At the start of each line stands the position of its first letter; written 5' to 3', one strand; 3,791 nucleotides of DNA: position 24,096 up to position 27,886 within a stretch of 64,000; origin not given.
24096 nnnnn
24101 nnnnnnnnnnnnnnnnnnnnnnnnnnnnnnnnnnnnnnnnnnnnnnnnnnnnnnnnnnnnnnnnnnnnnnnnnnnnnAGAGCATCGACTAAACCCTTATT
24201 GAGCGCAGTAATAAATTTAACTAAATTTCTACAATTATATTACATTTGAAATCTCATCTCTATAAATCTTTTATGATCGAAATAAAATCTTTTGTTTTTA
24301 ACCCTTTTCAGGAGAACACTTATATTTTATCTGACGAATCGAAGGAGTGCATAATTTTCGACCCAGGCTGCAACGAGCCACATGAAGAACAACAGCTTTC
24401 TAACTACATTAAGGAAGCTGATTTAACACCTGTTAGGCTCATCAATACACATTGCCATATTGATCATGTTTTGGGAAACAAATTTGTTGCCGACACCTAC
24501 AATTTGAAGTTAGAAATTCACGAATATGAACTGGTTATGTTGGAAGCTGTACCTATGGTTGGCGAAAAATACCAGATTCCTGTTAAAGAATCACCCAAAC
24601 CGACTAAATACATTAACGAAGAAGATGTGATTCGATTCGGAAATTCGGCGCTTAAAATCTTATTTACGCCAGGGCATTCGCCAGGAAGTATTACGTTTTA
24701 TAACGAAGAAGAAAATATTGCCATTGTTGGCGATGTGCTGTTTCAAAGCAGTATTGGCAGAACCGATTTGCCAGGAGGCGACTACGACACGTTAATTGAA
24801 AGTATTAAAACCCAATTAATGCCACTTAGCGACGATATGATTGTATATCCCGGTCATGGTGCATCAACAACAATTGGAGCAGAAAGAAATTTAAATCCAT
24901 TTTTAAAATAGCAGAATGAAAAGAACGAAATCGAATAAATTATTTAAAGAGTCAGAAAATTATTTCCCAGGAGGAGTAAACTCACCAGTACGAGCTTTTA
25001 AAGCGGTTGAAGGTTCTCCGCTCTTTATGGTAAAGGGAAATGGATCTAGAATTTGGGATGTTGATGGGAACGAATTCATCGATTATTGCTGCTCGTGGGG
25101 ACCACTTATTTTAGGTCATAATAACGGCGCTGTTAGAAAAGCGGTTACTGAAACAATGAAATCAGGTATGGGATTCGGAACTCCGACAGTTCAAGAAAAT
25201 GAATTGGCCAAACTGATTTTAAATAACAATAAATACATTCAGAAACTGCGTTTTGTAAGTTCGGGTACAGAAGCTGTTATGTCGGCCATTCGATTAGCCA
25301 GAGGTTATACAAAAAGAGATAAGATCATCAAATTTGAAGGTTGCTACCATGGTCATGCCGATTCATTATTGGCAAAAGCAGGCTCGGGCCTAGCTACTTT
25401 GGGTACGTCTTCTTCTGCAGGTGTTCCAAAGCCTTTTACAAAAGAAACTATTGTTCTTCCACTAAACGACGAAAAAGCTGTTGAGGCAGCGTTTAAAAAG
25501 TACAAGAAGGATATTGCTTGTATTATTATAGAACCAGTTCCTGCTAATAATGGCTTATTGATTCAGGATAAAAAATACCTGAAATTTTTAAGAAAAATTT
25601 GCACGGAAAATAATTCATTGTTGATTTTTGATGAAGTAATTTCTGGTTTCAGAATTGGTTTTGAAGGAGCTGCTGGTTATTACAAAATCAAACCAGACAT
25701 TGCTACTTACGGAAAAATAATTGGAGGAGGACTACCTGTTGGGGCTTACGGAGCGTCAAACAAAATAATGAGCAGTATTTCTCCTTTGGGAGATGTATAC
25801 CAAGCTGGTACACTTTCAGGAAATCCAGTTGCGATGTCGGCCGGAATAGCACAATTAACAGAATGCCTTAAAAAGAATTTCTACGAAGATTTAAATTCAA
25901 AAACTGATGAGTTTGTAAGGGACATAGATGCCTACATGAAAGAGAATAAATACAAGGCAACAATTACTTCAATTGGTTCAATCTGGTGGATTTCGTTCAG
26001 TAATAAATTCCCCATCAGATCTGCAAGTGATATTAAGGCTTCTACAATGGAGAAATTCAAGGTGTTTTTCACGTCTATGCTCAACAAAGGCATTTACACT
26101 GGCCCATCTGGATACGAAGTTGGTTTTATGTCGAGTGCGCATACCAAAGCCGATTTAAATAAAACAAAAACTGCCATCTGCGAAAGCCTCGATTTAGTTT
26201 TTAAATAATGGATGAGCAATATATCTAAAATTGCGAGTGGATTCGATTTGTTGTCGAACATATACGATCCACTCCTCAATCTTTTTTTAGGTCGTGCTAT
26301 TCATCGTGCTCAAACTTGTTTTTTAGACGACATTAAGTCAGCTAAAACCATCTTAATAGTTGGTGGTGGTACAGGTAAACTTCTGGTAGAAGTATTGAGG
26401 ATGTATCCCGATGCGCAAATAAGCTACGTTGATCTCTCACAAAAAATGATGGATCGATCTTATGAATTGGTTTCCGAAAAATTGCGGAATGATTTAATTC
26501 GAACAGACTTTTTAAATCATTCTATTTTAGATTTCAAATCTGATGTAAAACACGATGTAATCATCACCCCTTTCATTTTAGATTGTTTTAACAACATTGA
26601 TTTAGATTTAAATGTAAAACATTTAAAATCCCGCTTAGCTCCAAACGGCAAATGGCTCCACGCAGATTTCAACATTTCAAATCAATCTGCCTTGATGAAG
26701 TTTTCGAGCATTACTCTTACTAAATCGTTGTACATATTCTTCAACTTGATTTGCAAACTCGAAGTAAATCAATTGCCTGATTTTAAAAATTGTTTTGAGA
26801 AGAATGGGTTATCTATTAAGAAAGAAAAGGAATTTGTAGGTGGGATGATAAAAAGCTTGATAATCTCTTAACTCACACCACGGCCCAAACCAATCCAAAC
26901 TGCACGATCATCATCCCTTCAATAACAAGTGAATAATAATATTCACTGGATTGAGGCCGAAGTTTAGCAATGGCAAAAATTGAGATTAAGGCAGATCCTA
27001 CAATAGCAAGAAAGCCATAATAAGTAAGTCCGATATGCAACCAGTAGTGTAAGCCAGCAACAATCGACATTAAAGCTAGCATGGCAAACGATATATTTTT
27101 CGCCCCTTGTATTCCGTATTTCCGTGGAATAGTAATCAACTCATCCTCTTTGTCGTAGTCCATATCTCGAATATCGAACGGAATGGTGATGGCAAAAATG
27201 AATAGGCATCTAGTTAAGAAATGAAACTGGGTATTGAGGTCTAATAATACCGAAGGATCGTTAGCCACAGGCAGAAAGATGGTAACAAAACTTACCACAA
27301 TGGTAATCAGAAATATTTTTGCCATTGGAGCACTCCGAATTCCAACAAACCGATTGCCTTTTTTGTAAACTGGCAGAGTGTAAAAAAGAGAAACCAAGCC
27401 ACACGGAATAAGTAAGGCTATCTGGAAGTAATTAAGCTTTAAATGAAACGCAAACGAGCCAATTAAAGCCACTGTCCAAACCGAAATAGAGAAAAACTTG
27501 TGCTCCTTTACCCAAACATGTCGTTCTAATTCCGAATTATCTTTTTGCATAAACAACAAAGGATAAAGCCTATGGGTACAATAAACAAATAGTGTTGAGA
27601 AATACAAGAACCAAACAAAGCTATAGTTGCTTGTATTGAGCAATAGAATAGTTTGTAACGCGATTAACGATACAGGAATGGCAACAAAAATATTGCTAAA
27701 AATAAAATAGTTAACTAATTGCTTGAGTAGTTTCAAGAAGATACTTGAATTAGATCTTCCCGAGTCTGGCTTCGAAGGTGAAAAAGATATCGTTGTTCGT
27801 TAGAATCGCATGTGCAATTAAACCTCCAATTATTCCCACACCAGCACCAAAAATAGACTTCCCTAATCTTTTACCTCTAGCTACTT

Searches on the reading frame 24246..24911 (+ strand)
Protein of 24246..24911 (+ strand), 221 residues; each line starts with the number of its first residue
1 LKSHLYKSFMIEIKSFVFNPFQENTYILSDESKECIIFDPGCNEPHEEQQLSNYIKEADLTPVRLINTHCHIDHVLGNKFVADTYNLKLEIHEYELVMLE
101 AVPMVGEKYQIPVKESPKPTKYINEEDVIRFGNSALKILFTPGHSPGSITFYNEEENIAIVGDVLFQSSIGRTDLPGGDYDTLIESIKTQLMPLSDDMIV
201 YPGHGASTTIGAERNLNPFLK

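Call 26: search_protein_families(library=pfam, proteins=[window:24246-24911:+], max_evalue=0.0001)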
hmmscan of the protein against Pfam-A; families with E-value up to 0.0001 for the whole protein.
window:24246-24911:+ (221 aa): 2 families
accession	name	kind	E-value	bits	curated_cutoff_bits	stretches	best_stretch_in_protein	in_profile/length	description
PF00753.33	Lactamase_B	-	1.5e-30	107.1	22.7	1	20-204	3-196/196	Metallo-beta-lactamase superfamily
PF19583.5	ODP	-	6.1e-05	23.4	27.2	1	21-166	1-138/194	ODP family beta lactamase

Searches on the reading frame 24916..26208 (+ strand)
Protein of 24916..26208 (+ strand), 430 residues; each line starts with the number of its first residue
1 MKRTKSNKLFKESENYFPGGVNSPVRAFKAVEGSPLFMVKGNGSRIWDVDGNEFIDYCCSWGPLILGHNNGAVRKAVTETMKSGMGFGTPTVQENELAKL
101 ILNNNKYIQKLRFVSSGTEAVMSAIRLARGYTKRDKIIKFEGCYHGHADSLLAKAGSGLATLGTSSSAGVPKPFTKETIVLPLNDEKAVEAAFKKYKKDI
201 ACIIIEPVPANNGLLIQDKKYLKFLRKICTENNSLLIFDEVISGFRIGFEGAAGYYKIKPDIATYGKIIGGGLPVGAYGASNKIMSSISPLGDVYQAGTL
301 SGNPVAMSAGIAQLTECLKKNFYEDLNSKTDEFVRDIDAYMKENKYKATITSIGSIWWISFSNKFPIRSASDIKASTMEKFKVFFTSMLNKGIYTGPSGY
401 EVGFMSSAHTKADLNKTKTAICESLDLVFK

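Call 26: search_protein_families(library=pfam, proteins=[window:24916-26208:+], max_evalue=0.0001)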
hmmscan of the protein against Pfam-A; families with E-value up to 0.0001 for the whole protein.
window:24916-26208:+ (430 aa): 1 family
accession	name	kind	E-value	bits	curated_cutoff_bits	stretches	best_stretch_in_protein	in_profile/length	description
PF00202.27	Aminotran_3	-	1.4e-69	235.2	30.5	1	35-402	10-378/403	Aminotransferase class-III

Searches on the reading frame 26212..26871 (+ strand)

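Call 52: search_protein_families(library=pfam, proteins=[window:26212-26871:+], max_evalue=0.0001)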
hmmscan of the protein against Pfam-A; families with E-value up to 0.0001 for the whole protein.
window:26212-26871:+ (219 aa): 3 families
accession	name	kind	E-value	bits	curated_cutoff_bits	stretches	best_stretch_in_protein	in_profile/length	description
PF08242.18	Methyltransf_12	-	9.6e-09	36.3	30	1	48-147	1-97/98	Methyltransferase domain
PF13649.12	Methyltransf_25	-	4.8e-08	34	27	1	47-146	1-97/97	Methyltransferase domain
PF13489.12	Methyltransf_23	-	8.2e-05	22.8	27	0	37-201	16-160/164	Methyltransferase domain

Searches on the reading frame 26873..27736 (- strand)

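Call 52: search_protein_families(library=pfam, proteins=[window:26873-27736:-], max_evalue=0.0001)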
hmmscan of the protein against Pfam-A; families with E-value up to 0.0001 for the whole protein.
window:26873-27736:- (287 aa): 1 family
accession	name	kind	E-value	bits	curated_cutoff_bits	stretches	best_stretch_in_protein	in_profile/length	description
PF01040.23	UbiA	-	2.2e-07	30.9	34.2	1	88-262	74-235/250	UbiA prenyltransferase family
